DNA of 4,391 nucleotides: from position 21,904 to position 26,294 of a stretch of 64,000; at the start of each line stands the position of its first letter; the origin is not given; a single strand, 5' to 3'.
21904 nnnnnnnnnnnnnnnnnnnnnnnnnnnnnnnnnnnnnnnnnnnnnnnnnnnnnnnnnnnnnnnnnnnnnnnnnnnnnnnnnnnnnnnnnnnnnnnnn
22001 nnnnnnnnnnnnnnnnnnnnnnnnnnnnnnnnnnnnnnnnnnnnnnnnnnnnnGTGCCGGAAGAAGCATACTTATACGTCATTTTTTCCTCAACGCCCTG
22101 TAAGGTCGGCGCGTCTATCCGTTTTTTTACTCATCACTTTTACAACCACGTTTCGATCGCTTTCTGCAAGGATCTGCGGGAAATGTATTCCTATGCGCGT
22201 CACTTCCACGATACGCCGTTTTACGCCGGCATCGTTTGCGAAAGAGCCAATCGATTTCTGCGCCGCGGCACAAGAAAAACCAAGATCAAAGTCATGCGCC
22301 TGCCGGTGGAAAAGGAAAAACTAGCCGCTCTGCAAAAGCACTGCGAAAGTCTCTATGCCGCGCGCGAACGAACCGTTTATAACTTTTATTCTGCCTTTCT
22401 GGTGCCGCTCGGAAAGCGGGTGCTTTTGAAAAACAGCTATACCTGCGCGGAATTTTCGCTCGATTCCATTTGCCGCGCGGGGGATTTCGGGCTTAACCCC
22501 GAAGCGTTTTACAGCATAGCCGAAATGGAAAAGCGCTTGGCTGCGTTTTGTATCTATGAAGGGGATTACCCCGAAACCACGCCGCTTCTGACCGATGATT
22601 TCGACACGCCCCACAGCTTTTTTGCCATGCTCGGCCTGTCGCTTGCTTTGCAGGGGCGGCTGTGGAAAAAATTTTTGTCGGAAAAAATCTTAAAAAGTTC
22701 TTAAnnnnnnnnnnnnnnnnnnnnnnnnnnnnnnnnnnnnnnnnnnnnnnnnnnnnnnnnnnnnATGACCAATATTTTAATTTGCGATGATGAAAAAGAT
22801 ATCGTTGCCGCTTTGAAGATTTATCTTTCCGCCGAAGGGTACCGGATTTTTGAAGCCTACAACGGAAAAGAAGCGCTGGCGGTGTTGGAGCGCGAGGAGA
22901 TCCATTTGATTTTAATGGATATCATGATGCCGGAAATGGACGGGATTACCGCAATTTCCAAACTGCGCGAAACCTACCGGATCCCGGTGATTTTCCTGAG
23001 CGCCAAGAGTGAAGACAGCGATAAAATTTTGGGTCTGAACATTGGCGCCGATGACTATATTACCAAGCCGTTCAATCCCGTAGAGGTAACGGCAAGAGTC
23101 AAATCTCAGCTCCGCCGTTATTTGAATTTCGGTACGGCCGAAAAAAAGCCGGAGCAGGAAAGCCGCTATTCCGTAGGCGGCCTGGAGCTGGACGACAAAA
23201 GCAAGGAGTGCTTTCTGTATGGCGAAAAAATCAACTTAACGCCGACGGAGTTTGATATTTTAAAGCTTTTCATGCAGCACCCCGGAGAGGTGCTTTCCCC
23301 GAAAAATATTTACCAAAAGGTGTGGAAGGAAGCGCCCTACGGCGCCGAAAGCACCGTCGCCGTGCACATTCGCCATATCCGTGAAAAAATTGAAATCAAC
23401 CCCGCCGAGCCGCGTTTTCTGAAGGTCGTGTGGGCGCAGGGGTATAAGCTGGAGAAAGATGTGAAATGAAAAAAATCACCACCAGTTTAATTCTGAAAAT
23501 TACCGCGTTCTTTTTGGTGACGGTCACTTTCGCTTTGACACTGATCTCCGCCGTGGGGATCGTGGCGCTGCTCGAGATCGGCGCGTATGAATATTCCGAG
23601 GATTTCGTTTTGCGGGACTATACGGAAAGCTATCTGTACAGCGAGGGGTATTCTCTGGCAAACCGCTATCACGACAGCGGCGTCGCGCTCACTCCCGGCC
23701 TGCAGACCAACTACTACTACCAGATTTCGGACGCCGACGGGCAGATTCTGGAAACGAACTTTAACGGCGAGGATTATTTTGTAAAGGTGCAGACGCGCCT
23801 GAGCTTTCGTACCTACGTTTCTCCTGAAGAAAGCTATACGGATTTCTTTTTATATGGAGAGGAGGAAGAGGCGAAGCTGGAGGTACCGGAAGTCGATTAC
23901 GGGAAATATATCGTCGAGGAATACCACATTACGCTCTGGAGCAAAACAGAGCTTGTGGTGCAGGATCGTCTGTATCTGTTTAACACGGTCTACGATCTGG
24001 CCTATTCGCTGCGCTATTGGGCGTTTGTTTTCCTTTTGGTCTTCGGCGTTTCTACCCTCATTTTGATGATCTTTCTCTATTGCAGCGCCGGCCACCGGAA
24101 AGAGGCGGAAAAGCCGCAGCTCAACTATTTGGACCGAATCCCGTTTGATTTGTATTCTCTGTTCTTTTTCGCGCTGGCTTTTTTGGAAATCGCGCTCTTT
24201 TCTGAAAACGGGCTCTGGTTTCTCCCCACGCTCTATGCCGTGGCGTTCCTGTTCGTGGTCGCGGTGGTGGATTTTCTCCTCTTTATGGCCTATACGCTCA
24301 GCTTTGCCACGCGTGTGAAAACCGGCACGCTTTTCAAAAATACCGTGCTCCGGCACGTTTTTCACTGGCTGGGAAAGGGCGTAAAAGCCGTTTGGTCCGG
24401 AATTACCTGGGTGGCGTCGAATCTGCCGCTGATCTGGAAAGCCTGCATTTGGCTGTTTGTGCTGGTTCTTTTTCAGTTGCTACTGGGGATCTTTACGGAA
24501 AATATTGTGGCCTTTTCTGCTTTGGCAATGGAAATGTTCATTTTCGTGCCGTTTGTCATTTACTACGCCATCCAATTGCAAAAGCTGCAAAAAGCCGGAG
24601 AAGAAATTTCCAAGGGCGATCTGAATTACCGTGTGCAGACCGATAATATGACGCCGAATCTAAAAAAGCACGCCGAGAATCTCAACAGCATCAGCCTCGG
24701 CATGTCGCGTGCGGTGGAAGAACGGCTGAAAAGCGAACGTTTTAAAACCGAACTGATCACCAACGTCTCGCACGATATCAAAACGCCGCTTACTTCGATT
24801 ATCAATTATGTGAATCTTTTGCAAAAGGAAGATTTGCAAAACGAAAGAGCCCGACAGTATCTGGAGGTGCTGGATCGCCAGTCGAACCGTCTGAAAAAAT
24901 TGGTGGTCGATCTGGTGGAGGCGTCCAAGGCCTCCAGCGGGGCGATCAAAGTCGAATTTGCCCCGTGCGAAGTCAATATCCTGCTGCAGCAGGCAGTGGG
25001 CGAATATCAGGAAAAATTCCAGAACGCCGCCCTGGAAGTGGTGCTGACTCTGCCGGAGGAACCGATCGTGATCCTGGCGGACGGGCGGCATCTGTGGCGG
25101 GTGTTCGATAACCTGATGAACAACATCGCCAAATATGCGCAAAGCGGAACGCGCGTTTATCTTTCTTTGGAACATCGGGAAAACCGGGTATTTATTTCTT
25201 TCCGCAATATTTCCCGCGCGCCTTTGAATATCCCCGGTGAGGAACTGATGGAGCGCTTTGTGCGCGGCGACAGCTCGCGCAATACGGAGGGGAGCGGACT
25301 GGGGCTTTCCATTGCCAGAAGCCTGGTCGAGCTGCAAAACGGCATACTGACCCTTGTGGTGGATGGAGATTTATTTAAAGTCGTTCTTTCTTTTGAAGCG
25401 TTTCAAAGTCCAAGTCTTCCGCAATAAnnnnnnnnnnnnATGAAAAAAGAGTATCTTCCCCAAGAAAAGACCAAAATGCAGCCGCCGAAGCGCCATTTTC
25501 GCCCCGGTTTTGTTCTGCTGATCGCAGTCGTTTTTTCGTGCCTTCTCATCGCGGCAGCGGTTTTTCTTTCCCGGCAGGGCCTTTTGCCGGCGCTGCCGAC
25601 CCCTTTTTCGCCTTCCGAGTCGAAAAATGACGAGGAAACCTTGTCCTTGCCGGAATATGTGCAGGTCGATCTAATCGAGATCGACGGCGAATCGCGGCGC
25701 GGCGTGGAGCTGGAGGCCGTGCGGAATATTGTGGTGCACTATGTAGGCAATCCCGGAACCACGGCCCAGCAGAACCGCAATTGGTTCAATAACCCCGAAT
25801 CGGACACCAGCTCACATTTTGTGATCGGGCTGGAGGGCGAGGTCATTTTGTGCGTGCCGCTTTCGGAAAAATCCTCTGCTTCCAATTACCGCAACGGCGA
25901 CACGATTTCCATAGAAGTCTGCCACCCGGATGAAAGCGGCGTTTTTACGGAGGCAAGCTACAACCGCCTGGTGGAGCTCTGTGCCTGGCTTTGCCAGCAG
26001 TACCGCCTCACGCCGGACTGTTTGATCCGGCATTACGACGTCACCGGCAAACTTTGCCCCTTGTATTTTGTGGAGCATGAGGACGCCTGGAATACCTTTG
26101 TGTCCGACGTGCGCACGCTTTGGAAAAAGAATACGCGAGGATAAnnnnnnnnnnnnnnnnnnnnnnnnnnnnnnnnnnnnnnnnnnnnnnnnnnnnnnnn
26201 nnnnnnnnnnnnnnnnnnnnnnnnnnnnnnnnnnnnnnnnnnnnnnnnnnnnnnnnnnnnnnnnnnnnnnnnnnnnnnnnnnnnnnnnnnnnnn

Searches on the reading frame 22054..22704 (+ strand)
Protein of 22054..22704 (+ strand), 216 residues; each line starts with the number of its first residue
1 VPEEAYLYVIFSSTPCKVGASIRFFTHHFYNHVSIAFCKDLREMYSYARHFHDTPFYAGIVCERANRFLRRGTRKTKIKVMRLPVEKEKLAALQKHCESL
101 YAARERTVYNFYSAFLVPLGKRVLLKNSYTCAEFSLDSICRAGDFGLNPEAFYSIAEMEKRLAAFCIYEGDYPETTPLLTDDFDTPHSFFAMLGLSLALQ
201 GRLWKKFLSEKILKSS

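Call 4: search_protein_families(library=pfam, proteins=[window:22054-22704:+], max_evalue=0.01)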
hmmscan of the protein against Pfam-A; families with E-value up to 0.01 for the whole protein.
window:22054-22704:+ (216 aa): 0 families

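Call 7: search_protein_families(library=ncbifam, proteins=[window:22054-22704:+], max_evalue=0.01)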
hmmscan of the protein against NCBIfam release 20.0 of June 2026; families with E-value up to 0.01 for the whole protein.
window:22054-22704:+ (216 aa): 0 families

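Call 39: find_homologous_proteins(query=window:22054-22704:+, max_evalue=0.001)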
Query window:22054-22704:+ (216 aa): 3 proteins with E <= 0.001 among 153 candidates.
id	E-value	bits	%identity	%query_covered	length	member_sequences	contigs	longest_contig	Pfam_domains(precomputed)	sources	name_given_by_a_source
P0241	2.2e-143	493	100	100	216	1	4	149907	-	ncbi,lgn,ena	-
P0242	2.3e-31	127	40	80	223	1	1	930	-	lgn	-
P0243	2.7e-26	111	34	94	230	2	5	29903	-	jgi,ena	-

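Call 41: find_encoding_contigs(protein=P0243, flank=10000, max_places=3)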
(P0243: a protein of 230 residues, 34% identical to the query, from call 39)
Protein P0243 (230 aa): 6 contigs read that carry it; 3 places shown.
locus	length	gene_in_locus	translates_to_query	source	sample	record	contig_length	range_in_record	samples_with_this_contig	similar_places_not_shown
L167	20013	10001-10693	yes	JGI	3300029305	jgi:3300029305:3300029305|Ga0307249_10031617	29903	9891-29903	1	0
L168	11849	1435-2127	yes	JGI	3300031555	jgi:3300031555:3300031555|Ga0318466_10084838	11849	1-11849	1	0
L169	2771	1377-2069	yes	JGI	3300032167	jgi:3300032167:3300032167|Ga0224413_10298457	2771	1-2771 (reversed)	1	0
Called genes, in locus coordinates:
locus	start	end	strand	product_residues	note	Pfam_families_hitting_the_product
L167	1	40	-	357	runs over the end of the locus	-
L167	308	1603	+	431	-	PF05193:Peptidase_M16_C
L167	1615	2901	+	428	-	PF00675:Peptidase_M16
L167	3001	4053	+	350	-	PF01790:LGT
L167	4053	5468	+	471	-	PF00919:UPF0004, PF04055:Radical_SAM, PF01938:TRAM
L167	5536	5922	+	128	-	PF06133:Com_YlbF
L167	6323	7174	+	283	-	PF00763:THF_DHG_CYH, PF02882:THF_DHG_CYH_C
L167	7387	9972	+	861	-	PF01624:MutS_I, PF05188:MutS_II, PF05192:MutS_III, PF05190:MutS_IV, PF00488:MutS_V, PF27441:MutS_C (weak)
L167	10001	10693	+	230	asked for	-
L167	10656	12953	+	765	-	PF02518:HATPase_c, PF13589:HATPase_c_3, PF01119:DNA_mis_repair, PF08676:MutL_C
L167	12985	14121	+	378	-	PF01702:TGT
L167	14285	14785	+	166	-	PF12844:HTH_19, PF13560:HTH_31, PF01381:HTH_3, PF13384:HTH_23 (weak)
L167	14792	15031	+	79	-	-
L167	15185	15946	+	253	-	PF23023:Anti-Pycsar_Apyc1, PF00753:Lactamase_B, PF12706:Lactamase_B_2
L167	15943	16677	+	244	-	PF23023:Anti-Pycsar_Apyc1, PF00753:Lactamase_B, PF12706:Lactamase_B_2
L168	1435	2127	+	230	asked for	-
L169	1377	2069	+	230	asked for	-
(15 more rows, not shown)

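Call 67: search_protein_families(library=pfam, alignment_id=A4, max_evalue=10)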
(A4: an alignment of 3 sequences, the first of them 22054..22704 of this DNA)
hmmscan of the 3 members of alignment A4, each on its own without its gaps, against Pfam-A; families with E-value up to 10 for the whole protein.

A. member 1, window:22054-22704:+ (216 aa): 0 families

B. families by the number of members that match (of 3 scanned): 2 families
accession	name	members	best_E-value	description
PF24434.1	DUF7557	1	0.056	Family of unknown function (DUF7557)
PF18557.6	NepR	1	0.085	Anti-sigma factor NepR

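Call 68: search_solved_structures(query=A4, max_evalue=10, show_alignments=2)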
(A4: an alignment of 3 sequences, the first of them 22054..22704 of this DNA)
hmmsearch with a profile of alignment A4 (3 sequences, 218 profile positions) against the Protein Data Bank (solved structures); distinct sequences matched with E-value up to 10: 0.

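Call 82: search_protein_families(library=padloc, proteins=[window:22054-22704:+], max_evalue=0.001)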
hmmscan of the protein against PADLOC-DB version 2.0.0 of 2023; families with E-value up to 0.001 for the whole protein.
window:22054-22704:+ (216 aa): 0 families

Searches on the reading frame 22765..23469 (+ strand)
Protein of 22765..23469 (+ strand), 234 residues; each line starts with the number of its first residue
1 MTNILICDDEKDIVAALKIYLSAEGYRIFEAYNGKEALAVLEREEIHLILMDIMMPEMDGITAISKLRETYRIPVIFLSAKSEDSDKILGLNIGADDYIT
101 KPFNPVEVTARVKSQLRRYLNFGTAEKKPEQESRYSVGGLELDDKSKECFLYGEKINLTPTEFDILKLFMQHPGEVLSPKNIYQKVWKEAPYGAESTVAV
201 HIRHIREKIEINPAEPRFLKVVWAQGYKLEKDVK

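Call 4: search_protein_families(library=pfam, proteins=[window:22765-23469:+], max_evalue=0.01)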
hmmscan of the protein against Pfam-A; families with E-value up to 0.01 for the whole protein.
window:22765-23469:+ (234 aa): 2 families
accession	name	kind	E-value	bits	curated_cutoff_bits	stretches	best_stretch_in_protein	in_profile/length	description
PF00072.30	Response_reg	-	6.8e-31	107.2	30.2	1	4-112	1-110/111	Response regulator receiver domain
PF00486.34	Trans_reg_C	-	4.8e-25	87.9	26.2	1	153-229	1-77/77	Transcriptional regulatory protein, C terminal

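Call 7: search_protein_families(library=ncbifam, proteins=[window:22765-23469:+], max_evalue=0.01)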
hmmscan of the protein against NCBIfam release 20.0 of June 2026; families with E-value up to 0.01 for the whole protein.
window:22765-23469:+ (234 aa): 104 families (the best 25 are shown)
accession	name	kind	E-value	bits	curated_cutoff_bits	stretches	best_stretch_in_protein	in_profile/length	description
NF033117.2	vanR_ACDEGLN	exception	2.9e-81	272.3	350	1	4-230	1-226/226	VanR-ABDEGLN family response regulator transcription factor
NF033120.0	vanR_FM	exception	3.8e-72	242.7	460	1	3-229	5-229/231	vancomycin resistance response regulator transcription factor, VanR-F/VanR-M family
NF000404.1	vanR-D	exception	9.6e-67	224.9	500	1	3-231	4-232/232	vancomycin resistance response regulator transcription factor VanR-D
NF000403.1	vanR-C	exception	2.8e-65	220.1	480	1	3-231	4-231/231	vancomycin resistance response regulator transcription factor VanR-C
NF000401.1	vanR-A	exception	1.8e-62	210.8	500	1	3-231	4-231/231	vancomycin resistance response regulator transcription factor VanR-A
NF045944.1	ResRegRpaBCyano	equivalog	1.9e-58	197.5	330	1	5-230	1-228/229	response regulator transcription factor RpaB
NF053854.1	RespRegPhoBBctds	equivalog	2.4e-57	193.9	270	1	4-210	1-208/225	two-component system response regulator PhoB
NF040534.1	resp_reg_YycF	equivalog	2.9e-57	193.6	340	1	3-231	2-229/231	response regulator YycF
TIGR02154.1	PhoB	equivalog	4.4e-53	179.9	296.2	1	2-229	3-225/226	phosphate regulon transcriptional regulator PhoB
NF040689.1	MtrAB_MtrA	equivalog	6.4e-53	179.3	300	1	4-228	1-217/219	MtrAB system response regulator MtrA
NF041733.1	resp_reg_CseB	equivalog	1.2e-50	172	350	1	3-229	2-226/228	two-component system response regulator CseB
NF008296.0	PRK11083.1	equivalog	3.4e-50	170.6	273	1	2-230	4-226/228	two-component system response regulator CreB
NF007005.1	PRK09468.1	equivalog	3.9e-50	170.5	331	1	2-229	4-231/237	osmolarity response regulator transcription factor OmpR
NF041209.1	resp_regPieR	equivalog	6.7e-50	169.9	450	1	4-230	3-228/231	two component system response regulator PieR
NF007982.1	PRK10710.1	equivalog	8.1e-48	163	380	1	2-233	8-231/235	envelope stress response regulator BaeR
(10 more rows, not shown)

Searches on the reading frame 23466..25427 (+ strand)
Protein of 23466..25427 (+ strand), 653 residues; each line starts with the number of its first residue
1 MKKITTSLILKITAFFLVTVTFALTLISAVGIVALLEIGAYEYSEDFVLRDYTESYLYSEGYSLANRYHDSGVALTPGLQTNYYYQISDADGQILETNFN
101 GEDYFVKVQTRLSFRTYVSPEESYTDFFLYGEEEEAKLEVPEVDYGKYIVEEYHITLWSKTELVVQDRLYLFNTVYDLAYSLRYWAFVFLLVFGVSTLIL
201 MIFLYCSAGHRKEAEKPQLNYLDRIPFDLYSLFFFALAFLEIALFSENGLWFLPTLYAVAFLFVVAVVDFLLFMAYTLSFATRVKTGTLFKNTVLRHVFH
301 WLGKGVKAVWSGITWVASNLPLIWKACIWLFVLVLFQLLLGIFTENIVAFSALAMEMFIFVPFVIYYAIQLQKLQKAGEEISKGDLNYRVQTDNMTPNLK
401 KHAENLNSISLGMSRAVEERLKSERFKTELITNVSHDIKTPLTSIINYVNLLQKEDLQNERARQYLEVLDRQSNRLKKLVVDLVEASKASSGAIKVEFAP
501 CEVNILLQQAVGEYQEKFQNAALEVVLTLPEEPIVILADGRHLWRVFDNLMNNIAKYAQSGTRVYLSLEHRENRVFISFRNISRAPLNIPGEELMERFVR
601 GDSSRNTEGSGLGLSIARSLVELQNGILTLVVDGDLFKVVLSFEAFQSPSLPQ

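Call 4: search_protein_families(library=pfam, proteins=[window:23466-25427:+], max_evalue=0.01)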
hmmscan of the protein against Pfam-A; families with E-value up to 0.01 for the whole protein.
window:23466-25427:+ (653 aa): 2 families
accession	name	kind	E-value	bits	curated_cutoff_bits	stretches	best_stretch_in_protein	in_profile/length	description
PF00512.31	HisKA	-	4.5e-17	62.3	26.9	1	427-492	2-66/66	His Kinase A (phospho-acceptor) domain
PF02518.31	HATPase_c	-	3.9e-12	47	26.4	1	539-630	2-93/111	Histidine kinase-, DNA gyrase B-, and HSP90-like ATPase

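Call 7: search_protein_families(library=ncbifam, proteins=[window:23466-25427:+], max_evalue=0.01)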
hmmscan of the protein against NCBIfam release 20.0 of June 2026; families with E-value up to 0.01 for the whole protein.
window:23466-25427:+ (653 aa): 64 families (the best 25 are shown)
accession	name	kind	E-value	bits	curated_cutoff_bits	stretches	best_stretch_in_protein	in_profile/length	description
NF033091.0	HK_VanS_ACDEFG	equivalog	3.7e-46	157.6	400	1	360-629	4-278/293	vancomycin resistance histidine kinase VanS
NF046044.1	PnpS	equivalog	3.3e-36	125.2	400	1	416-629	159-374/390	two-component system histidine kinase PnpS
NF012163.2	BaeS_SmeS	equivalog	1e-35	123.6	500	1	361-629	182-441/457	sensor histidine kinase efflux regulator BaeS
NF033092.0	HK_WalK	equivalog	1.6e-35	122.8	725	1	417-628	362-576/594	cell wall metabolism sensor histidine kinase WalK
TIGR02966.1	phoR_proteo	equivalog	2.3e-33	115.6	334.2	1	410-629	97-318/333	phosphate regulon sensor histidine kinase PhoR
NF041735.1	hist_kin_RppB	equivalog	2.2e-31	109.2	400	1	429-630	218-423/438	two-component system sensor histidine kinase RppB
NF007837.0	PRK10549.1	equivalog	2.8e-31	108.7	603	1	370-629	191-441/466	envelope stress sensor histidine kinase BaeS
NF047874.1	MASE3_PAS_HK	subfamily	1.3e-29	103.5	560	1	401-629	379-608/655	MASE3 domain-containing sensor histidine kinase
NF040691.1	MtrAB_MtrB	equivalog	1.7e-29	103.2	450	1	372-629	217-475/507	MtrAB system histidine kinase MtrB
TIGR01386.1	cztS_silS_copS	subfamily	1.4e-26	93.5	292.55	1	345-628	164-441/457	heavy metal sensor histidine kinase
NF047465.1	hybrid_HK_LvrA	exception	1.7e-26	92.5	1200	1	421-644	195-423/819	hybrid histidine kinase/response regulator LvrA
TIGR02956.1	TMAO_torS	equivalog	8.9e-26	90.3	676.5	1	383-630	422-666/967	TMAO reductase system sensor histidine kinase/response regulator TorS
NF033093.1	HK_VicK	exception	1.9e-25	89.4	680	1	416-643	198-435/448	cell wall metabolism sensor histidine kinase VicK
NF008312.0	PRK11100.1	equivalog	5.4e-25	88.2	356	1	352-630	191-458/477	two-component system sensor histidine kinase CreC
NF038297.2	hybrid_HK_HrmK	equivalog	1.2e-24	86.9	725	1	409-644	217-458/607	hybrid histidine kinase/response regulator HrmK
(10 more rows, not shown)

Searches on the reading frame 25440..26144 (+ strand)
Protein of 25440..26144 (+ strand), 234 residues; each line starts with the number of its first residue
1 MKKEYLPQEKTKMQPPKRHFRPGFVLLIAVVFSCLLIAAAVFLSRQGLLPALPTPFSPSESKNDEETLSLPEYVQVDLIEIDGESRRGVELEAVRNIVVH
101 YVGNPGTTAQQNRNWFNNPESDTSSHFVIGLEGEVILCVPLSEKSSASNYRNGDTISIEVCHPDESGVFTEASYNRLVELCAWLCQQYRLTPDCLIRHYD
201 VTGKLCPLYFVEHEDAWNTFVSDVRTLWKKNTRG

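Call 4: search_protein_families(library=pfam, proteins=[window:25440-26144:+], max_evalue=0.01)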
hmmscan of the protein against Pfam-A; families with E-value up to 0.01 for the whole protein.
window:25440-26144:+ (234 aa): 1 family
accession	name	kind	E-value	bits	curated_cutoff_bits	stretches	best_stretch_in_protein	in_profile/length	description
PF01510.30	Amidase_2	-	6.7e-22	78.7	26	1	93-207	4-129/131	N-acetylmuramoyl-L-alanine amidase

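Call 7: search_protein_families(library=ncbifam, proteins=[window:25440-26144:+], max_evalue=0.01)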
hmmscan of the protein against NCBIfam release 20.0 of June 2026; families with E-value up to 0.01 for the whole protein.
window:25440-26144:+ (234 aa): 1 family
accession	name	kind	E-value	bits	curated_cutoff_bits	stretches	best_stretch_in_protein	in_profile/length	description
NF008758.0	PRK11789.1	equivalog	0.00019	20.9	143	1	122-202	75-162/190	1,6-anhydro-N-acetylmuramyl-L-alanine amidase AmpD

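Call 82: search_protein_families(library=padloc, proteins=[window:25440-26144:+], max_evalue=0.001)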
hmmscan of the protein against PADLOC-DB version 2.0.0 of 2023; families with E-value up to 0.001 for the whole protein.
window:25440-26144:+ (234 aa): 0 families

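Call 85: search_protein_families(library=ncbifam, proteins=[window:25440-26144:+], max_evalue=0.00001)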
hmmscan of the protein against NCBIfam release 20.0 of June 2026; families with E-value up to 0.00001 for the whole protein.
window:25440-26144:+ (234 aa): 0 families
